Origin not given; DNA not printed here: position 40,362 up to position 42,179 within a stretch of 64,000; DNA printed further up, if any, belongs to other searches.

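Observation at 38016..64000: Atypical surface-modification island: three B12-radical-SAM paralogues plus methyl-, sulfo- and GT-C transferases around a giant T9SS adhesin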

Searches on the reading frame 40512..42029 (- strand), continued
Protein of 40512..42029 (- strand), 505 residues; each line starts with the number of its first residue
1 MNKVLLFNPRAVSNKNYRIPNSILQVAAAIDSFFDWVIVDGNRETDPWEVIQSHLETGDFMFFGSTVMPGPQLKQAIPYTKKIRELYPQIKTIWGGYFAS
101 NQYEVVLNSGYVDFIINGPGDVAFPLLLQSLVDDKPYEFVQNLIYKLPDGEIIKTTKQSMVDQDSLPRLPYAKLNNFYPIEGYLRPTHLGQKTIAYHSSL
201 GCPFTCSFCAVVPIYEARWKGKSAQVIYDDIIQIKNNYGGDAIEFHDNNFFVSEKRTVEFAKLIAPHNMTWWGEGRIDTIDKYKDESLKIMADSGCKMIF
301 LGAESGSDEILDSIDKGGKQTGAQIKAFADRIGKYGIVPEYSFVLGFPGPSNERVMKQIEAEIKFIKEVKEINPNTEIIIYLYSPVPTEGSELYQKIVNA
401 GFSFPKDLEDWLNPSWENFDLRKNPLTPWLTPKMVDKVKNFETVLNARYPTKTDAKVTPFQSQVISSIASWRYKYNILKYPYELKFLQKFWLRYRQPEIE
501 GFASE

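Call 17: find_related_loci(query=A1, collection=genome_contigs, flank=10000)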
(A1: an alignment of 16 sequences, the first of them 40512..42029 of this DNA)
Query A1 (505 aa) in genome_contigs; peptide patterns used: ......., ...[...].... (x = any residue, [..] = any of these).
600 stretches matched a pattern (row limit reached: there are more); 520 encode a relative of the query (tblastn E <= 1e-3); the best 80 are kept; 80 distinct loci.
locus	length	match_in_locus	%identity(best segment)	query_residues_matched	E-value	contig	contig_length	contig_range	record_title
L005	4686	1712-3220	76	3-505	0e+0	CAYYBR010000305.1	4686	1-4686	MAG TPA_asm: uncultured Saprospiraceae bacterium isolate binchicken_co258_123 genome assembly, contig: NODE_14176_length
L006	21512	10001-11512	75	2-505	0e+0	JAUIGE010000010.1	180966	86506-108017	MAG: Bacteroidia bacterium isolate Co_bin.136 NODE_869_length_180966_cov_2.840576, whole genome shotgun sequence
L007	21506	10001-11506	68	3-505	0e+0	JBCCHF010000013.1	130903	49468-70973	MAG: Bacteroidota bacterium isolate P01_B01_bin.60 k141_3633534_length_130903_cov_21.8829, whole genome shotgun sequence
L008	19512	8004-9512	68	1-505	0e+0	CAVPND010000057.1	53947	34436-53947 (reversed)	MAG: uncultured Ignavibacteriales bacterium isolate MFD09964.bin.4.609 genome assembly, contig: contig_82117, whole geno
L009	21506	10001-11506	64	1-502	0e+0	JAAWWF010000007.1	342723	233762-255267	MAG: Roseivirga sp. isolate FE80 Cluster8_contig_29, whole genome shotgun sequence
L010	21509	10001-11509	64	1-505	0e+0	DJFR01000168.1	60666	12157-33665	MAG TPA_asm: Flammeovirgaceae bacterium UBA5867 UBA5867_contig_9937, whole genome shotgun sequence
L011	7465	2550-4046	66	1-502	0e+0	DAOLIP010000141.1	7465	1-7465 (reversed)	MAG TPA_asm: Ferruginibacter sp. isolate AMR_MDS_0287 NODE_1296_length_7465_cov_5.131039, whole genome shotgun sequence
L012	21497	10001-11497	65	1-502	0e+0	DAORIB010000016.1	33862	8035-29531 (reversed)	MAG TPA_asm: Ferruginibacter sp. isolate AMR_MDS_5588 NODE_103_length_33862_cov_9.174017, whole genome shotgun sequence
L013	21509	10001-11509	65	2-505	0e+0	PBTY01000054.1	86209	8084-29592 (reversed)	MAG: Rickettsiales bacterium isolate NP5 78587, whole genome shotgun sequence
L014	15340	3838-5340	64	1-502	0e+0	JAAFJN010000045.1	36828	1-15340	MAG: Chitinophagales bacterium isolate bin49.metabat.b7b8b9.064 WN_Chitinophagales_10_scaffold_45, whole genome shotgun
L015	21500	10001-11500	64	1-502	0e+0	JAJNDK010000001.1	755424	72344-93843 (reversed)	MAG: Bacteroidetes bacterium isolate C_No_T20_B_bin.3 scaffold_2, whole genome shotgun sequence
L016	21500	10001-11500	65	1-502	0e+0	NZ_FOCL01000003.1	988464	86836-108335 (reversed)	Mucilaginibacter gossypiicola strain Gh-48, whole genome shotgun sequence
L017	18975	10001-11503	65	2-505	0e+0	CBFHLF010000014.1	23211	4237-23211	MAG: uncultured Acidiluteibacter sp. isolate AGTU_289_bin_40_permissive genome assembly, contig: AGTU_289_bin_40_permiss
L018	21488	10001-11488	65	4-502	0e+0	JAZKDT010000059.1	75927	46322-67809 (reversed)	MAG: Bacteroidota bacterium isolate DC_HB_01_SPN181219-bin064_1 DCHB01SPN_B064_1_000000000059, whole genome shotgun sequ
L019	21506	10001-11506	64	2-505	0e+0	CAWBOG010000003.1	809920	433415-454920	MAG: uncultured Ignavibacteriaceae bacterium isolate MFD04716.bin.3.17 genome assembly, contig: contig_19824, whole geno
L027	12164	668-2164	63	1-502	0e+0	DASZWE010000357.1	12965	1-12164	MAG TPA_asm: Puia sp. isolate SMAG_U6149 k141_359034, whole genome shotgun sequence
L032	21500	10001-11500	62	1-502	0e+0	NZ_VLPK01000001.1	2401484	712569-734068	Mucilaginibacter corticis strain MAH-19 contig1, whole genome shotgun sequence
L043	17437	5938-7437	63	1-502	0e+0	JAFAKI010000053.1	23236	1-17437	MAG: Mucilaginibacter sp. isolate CP_BE_RX_7 BE_RX_k147_2299703, whole genome shotgun sequence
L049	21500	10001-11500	63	1-502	0e+0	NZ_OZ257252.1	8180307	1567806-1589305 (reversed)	MAG: Runella sp. isolate 36c231c8-18b0-4227-8474-b548aa5d6567 chromosome 1, complete sequence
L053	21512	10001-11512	63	1-505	0e+0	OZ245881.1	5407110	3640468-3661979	MAG: Cyclobacteriaceae bacterium isolate 39eaea8b-e375-4e8a-a63b-0812bad0b9fd genome assembly, chromosome: 1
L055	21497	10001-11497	64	2-502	0e+0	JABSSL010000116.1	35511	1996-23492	MAG: Saprospiraceae bacterium isolate DT_111 DT-Saprospiraceae-2_scaffold_116, whole genome shotgun sequence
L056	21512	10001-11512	63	2-505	0e+0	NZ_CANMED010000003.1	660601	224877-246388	Uncultured Aquimarina sp. isolate 3-1138-G.fasta NODE_3, whole genome shotgun sequence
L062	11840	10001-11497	62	1-502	0e+0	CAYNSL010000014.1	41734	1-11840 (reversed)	MAG TPA_asm: uncultured Chitinophaga sp. isolate SRP173033_co3_13 genome assembly, contig: NODE_892_length_41734_cov_20.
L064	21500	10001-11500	63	1-502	0e+0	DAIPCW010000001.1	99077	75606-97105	MAG TPA_asm: Sphingobacteriaceae bacterium isolate CTOTU41441 NODE_107_length_99077_cov_7.020773, whole genome shotgun s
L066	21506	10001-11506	63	1-505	0e+0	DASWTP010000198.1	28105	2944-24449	MAG TPA_asm: Chryseosolibacter sp. isolate SMAG_U3578 k141_31313, whole genome shotgun sequence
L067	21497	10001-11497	61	1-502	0e+0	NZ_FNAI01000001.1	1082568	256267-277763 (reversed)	Mucilaginibacter pineti strain 47C3B, whole genome shotgun sequence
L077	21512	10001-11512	62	2-505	0e+0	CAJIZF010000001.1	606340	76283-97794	MAG: uncultured Flavobacteriaceae bacterium isolate FRAM18_bin221 genome assembly, contig: FRAM18_bin221-1, whole genome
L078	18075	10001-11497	61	1-502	0e+0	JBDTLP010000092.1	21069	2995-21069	MAG: Ferruginibacter sp. isolate cluster3_bin.103 NODE_8659_length_21069_cov_11.040878, whole genome shotgun sequence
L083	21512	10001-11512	62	2-505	0e+0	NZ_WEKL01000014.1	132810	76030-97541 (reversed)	Aquimarina litoralis strain CCMR20 scaffold_13, whole genome shotgun sequence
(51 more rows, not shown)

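Call 24: search_solved_structures(query=window:40512-42029:-, max_evalue=0.01)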
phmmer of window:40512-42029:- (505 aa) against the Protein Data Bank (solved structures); distinct sequences matched with E-value up to 0.01: 3.
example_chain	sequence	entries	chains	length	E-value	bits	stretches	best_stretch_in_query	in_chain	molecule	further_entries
6fd2_B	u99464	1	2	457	2.9e-10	42.5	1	194-402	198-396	Putative apramycin biosynthetic oxidoreductase 4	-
9ccb_A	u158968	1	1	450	5.9e-05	25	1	100-353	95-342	Radical SAM core domain-containing protein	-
7kdx_A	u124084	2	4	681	0.0018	20.1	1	77-210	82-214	Methyltransferase TokK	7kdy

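Call 29: find_encoding_contigs(protein=P0009, flank=10000, max_places=2)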
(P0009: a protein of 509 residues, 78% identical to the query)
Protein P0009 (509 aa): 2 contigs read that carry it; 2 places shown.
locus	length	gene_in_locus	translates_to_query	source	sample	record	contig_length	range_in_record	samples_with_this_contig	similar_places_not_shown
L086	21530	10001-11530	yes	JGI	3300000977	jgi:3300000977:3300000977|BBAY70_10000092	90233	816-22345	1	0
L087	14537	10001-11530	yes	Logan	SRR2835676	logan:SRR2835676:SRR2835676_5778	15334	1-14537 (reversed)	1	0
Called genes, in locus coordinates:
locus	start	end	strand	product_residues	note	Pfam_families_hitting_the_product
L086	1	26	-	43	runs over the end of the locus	-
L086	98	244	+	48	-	-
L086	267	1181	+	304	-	-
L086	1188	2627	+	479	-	PF04055:Radical_SAM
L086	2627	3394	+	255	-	PF01209:Ubie_methyltran (weak), PF03848:TehB (weak), PF13489:Methyltransf_23 (weak), PF08241:Methyltransf_11, PF08242:Methyltransf_12, PF13649:Methyltransf_25, PF13847:Methyltransf_31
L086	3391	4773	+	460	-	PF02310:B12-binding, PF04055:Radical_SAM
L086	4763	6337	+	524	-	PF09594:GT87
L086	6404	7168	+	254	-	PF10364:NKWYS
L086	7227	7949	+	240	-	PF05050:Methyltransf_21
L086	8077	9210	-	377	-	-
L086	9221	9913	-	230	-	-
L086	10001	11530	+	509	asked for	PF02310:B12-binding (faint), PF04055:Radical_SAM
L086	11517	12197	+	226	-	PF05175:MTS, PF13847:Methyltransf_31 (weak)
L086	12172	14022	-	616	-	PF04932:Wzy_C, PF00515:TPR_1 (faint), PF13424:TPR_12 (weak)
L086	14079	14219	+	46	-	-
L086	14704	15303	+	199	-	PF04542:Sigma70_r2, PF08281:Sigma70_r4_2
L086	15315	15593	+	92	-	-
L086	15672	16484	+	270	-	PF05552:MS_channel_1st_1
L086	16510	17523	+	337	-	-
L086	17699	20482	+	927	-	PF02739:5_3_exonuc_N, PF01367:5_3_exonuc, PF01612:DNA_pol_A_exo1, PF22619:DNA_polI_exo1, PF00476:DNA_pol_A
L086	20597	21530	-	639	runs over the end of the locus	PF02518:HATPase_c (weak), PF00204:DNA_gyraseB, PF01751:Toprim, PF00986:DNA_gyraseB_C (weak)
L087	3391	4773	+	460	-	PF02310:B12-binding, PF04055:Radical_SAM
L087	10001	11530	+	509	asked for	PF02310:B12-binding (faint), PF04055:Radical_SAM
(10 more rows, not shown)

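Call 31: search_protein_families(library=ncbifam, proteins=[L086:267-1181:+, L086:1188-2627:+, L086:9221-9913:-], max_evalue=0.01)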
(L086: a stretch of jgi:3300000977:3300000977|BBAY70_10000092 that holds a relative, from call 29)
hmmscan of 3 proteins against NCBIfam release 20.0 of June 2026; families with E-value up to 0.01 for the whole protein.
L086:267-1181:+ (304 aa): 1 family
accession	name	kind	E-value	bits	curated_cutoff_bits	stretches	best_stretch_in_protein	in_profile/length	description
NF003006.0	PRK03817.1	equivalog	0.0028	16.7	443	0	195-265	58-126/352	galactokinase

L086:1188-2627:+ (479 aa): 31 families (the best 25 are shown)
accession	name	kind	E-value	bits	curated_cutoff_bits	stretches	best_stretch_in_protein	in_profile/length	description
TIGR02026.1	BchE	equivalog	1.1e-40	140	481.35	1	16-406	12-398/497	magnesium-protoporphyrin IX monomethyl ester anaerobic oxidative cyclase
TIGR03471.1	HpnJ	equivalog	6.7e-35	120.9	577.6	1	140-435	133-430/472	hopanoid biosynthesis associated radical SAM protein HpnJ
TIGR04072.2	rSAM_ladder_B12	equivalog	2e-33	115.7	360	1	21-373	11-350/443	lipid biosynthesis B12-binding/radical SAM protein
TIGR04014.1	B12_SAM_MJ_0865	equivalog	2.1e-33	115.7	360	1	87-394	53-358/434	methyl-coenzyme M reductase glutamine C-methyltransferase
TIGR04479.1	bcpD_PhpK_rSAM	subfamily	4.6e-33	114.4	600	1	113-383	160-420/504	PhpK family radical SAM P-methyltransferase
TIGR04013.1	B12_SAM_MJ_1487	hypoth_equivalog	2.7e-29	102.2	251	2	85-245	53-194/382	TIGR04013 family B12-binding domain/radical SAM domain-containing protein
TIGR04367.1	HpnR_B12_rSAM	equivalog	3.5e-26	91.8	650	1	26-393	22-372/490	hopanoid C-3 methylase HpnR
TIGR04295.1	B12_rSAM_oligo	hypoth_equivalog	6.6e-26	90.9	400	1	21-352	20-339/422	TIGR04295 family B12-binding domain-containing radical SAM protein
TIGR03975.1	rSAM_ocin_1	subfamily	1.1e-25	90.2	281.85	1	124-369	182-427/606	RiPP maturation radical SAM C-methyltransferase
NF050148.1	rSAM_ApyD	equivalog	2e-24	86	750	1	104-399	105-398/645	RiPP biosynthesis radical SAM protein ApyD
TIGR04385.1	B12_rSAM_cofa1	equivalog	2.6e-24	86.2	450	1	26-373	20-365/438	B12 lower ligand biosynthesis radical SAM protein BzaD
NF038361.1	rSAM_Sden_1168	equivalog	8.2e-24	84.1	575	1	123-393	198-472/560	Sden_1168 family B12-binding radical SAM P-methyltransferase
NF040542.1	rSAM_RCCLKC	equivalog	8.7e-17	61.4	450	1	92-353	66-332/423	arsinothricin biosynthesis radical SAM protein ArsL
NF040546.1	rSAM_CUAEP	equivalog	2.2e-13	49.7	500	1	120-369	95-335/468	CUAEP/CCAEP-tail radical SAM (seleno)protein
NF033712.0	B12_rSAM_KedN5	subfamily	2.5e-13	49.1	700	1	114-267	107-259/624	KedN5 family methylcobalamin-dependent radical SAM C-methyltransferase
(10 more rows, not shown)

L086:9221-9913:- (230 aa): 1 family
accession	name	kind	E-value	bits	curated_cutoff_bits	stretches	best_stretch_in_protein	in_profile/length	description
NF009777.0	PRK13276.1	equivalog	0.0054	16.6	259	1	88-151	31-93/224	iron-sulfur cluster repair di-iron protein ScdA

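Call 36: search_solved_structures(query=A2, max_evalue=10)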
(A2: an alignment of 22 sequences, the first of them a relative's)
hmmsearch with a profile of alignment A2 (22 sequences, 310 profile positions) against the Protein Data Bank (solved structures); distinct sequences matched with E-value up to 10: 3.
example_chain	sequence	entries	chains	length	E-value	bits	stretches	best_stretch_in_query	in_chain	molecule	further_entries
3nku_A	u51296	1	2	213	0.28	13.9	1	109-134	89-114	DrrA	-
6yx5_B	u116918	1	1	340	0.5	13.1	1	109-134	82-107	Multifunctional virulence effector protein DrrA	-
2rff_A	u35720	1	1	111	1.1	12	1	88-131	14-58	Putative nucleotidyltransferase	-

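Call 41: search_protein_families(library=pfam, proteins=[L062:4252-5919:+, L064:16088-17212:-, L078:2377-3126:+, L049:16555-17859:-, L027:9702-10784:+, L083:9036-9929:+, L066:8915-9892:-, L067:20119-21090:-, L032:5030-5947:+, L043:9425-10897:+], max_evalue=0.001)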
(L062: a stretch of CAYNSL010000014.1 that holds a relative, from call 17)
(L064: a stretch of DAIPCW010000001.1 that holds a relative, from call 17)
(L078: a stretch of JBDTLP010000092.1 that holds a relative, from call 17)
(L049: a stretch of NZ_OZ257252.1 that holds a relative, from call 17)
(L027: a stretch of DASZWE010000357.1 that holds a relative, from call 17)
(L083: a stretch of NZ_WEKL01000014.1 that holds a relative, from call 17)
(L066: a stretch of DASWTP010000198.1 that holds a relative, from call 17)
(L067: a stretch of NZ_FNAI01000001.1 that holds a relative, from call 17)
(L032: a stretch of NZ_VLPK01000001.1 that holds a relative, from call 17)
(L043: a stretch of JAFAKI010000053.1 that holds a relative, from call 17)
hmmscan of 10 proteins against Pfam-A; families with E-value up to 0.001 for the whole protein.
L062:4252-5919:+ (555 aa): 4 families
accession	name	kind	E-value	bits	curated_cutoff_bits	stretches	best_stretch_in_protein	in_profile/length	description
PF00005.33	ABC_tran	-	5.4e-28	98.7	25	1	359-508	1-137/137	ABC transporter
PF00664.28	ABC_membrane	-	2.1e-06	28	28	1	55-272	25-242/274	ABC transporter transmembrane region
PF02463.25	SMC_N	-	0.00014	21.8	40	1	424-551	135-211/220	RecF/RecN/SMC N terminal domain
PF13304.12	AAA_21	-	0.00093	19.8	27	0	483-542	241-303/304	AAA domain, putative AbiEii toxin, Type IV TA system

L064:16088-17212:- (374 aa): 3 families
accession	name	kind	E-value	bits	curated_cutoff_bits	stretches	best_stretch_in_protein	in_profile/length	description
PF09314.17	DUF1972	-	5.2e-21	75.5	25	1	5-176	4-186/186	Domain of unknown function (DUF1972)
PF13439.12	Glyco_transf_4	-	6.7e-07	29.9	28.5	1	17-176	1-167/170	Glycosyltransferase Family 4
PF00534.26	Glycos_transf_1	-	4.8e-06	26.7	26.4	1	190-327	11-153/172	Glycosyl transferases group 1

L078:2377-3126:+ (249 aa): 1 family
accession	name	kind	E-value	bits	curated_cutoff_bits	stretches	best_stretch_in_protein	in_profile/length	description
PF02397.22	Bac_transf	-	1.1e-62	211.2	27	1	62-246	1-178/179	Bacterial sugar transferase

L049:16555-17859:- (434 aa): 1 family
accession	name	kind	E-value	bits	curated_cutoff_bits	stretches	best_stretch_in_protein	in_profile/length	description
PF04932.20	Wzy_C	-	1.8e-15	57.4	31.7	1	212-354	11-149/149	O-Antigen ligase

L027:9702-10784:+ (360 aa): 3 families
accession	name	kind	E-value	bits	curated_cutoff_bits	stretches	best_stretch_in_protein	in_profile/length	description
PF00534.26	Glycos_transf_1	-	5.9e-20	71.9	26.4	1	182-323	6-155/172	Glycosyl transferases group 1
PF13692.12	Glyco_trans_1_4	-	5.6e-17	62.8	27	1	192-322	2-138/142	Glycosyl transferases group 1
PF20706.3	GT4-conflict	-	9.2e-05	22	26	1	211-293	227-312/385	Family 4 Glycosyltransferase in conflict systems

L083:9036-9929:+ (297 aa): 4 families
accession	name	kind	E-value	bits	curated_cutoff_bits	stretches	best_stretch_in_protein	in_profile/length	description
PF00535.33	Glycos_transf_2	-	8.9e-33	114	23.3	1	4-114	1-113/168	Glycosyl transferase family 2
PF10111.15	Glyco_tranf_2_2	-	3.2e-16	60.1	27.3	1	11-229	9-252/276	Glycosyltransferase like family 2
PF13641.12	Glyco_tranf_2_3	-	8.5e-11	42.7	27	1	3-113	3-119/230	Glycosyltransferase like family 2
PF13704.12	Glyco_tranf_2_4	-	0.00022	22.1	27.5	1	11-100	2-93/98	Glycosyl transferase family 2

L066:8915-9892:- (325 aa): 0 families

L067:20119-21090:- (323 aa): 3 families
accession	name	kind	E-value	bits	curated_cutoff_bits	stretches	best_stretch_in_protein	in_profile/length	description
PF00535.33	Glycos_transf_2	-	9.4e-35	120.4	23.3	1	9-166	1-164/168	Glycosyl transferase family 2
PF13641.12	Glyco_tranf_2_3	-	7.5e-13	49.5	27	1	6-188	1-194/230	Glycosyltransferase like family 2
PF10111.15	Glyco_tranf_2_2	-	2.9e-12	47.1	27.3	1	12-203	4-214/276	Glycosyltransferase like family 2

L032:5030-5947:+ (305 aa): 0 families

L043:9425-10897:+ (490 aa): 2 families
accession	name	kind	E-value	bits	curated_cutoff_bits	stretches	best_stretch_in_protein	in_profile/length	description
PF13231.12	PMT_2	-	5.7e-11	43.3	26.1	1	69-218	2-155/160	Dolichyl-phosphate-mannose-protein mannosyltransferase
PF03901.23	Glyco_transf_22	-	1.2e-05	25.1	23.8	1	84-228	79-226/414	Alg9-like mannosyltransferase family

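Call 50: list_cluster_members(proteins=[P0121, window:40512-42029:-, window:61812-62588:-, window:42081-43196:+])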
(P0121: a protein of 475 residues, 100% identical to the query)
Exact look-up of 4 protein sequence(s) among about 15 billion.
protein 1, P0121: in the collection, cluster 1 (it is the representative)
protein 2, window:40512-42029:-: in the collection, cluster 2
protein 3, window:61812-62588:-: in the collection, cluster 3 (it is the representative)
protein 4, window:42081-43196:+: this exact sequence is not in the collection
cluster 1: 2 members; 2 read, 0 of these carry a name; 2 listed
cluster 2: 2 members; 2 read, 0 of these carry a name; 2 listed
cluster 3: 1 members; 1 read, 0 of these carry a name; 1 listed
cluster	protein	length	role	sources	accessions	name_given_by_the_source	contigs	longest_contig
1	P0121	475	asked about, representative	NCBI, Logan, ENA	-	-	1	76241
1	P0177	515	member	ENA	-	-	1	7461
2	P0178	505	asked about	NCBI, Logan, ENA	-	-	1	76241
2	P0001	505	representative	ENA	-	-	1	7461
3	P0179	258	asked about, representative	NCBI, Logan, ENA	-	-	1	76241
